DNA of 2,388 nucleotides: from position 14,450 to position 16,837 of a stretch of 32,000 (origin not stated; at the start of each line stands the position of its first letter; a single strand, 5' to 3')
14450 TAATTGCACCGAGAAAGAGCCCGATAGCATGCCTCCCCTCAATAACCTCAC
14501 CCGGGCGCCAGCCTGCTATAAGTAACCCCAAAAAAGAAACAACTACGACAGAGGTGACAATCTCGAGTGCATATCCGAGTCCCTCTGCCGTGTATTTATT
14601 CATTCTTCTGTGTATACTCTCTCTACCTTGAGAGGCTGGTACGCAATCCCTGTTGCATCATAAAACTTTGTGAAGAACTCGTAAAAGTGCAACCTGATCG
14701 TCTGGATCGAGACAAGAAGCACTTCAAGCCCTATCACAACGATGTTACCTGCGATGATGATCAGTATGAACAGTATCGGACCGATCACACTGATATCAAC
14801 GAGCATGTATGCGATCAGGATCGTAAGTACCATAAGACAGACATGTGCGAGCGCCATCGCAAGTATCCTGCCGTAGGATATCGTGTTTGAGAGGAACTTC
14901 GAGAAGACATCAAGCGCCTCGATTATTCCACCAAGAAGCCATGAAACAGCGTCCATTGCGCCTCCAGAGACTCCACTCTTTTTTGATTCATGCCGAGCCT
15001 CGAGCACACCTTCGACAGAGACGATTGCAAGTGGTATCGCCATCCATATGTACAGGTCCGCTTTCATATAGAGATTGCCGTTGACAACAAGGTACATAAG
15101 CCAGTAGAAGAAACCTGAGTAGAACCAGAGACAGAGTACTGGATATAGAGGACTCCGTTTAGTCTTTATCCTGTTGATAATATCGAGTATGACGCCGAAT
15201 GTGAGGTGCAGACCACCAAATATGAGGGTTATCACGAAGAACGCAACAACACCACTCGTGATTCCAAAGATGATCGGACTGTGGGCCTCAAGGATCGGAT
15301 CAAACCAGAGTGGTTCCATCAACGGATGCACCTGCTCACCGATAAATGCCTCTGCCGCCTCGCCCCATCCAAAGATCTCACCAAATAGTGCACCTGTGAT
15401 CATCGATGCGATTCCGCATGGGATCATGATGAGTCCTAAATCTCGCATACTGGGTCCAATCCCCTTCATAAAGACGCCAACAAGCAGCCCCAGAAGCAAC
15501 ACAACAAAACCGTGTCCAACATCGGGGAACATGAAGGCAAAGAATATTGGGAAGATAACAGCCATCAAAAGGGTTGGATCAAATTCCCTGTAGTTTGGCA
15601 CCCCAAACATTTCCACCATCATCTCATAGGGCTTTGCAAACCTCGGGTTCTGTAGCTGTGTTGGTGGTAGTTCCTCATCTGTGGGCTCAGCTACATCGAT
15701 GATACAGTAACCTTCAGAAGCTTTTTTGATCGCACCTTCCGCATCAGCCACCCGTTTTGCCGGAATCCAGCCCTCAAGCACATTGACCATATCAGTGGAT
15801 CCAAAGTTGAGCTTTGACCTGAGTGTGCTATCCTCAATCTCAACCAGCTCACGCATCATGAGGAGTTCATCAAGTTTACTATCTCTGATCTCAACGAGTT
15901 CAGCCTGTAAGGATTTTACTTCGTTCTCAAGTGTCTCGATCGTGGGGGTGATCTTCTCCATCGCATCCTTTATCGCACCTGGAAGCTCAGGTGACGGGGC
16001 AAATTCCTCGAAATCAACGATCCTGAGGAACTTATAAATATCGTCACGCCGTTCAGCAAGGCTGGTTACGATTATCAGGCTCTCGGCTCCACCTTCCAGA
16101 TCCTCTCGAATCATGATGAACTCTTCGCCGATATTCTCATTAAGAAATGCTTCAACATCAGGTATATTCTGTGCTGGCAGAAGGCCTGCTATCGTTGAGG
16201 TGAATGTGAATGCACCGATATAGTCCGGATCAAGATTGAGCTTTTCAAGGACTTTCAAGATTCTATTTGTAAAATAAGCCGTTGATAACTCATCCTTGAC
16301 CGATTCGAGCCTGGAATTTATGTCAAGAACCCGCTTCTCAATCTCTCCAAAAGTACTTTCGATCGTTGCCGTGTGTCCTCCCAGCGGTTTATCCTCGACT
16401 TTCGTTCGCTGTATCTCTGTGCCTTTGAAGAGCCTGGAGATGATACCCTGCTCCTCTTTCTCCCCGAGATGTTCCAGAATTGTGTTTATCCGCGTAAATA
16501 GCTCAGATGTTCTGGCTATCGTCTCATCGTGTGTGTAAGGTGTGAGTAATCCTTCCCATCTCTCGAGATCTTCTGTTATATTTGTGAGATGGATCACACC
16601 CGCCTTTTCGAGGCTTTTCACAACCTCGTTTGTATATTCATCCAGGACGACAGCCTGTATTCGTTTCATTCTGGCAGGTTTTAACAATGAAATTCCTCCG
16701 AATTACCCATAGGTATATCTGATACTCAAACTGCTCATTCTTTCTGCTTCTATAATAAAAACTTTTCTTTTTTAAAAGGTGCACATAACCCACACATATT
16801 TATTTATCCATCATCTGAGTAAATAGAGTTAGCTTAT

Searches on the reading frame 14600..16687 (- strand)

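Call 59: search_protein_families(library=pfam, proteins=[window:14600-16687:-], max_evalue=0.00001)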
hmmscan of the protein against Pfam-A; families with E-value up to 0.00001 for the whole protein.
window:14600-16687:- (695 aa): 1 family
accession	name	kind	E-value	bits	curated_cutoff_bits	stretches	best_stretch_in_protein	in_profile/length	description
PF01496.24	V_ATPase_I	-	3e-36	125.2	30.7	2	232-439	237-457/815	V-type ATPase 116kDa subunit family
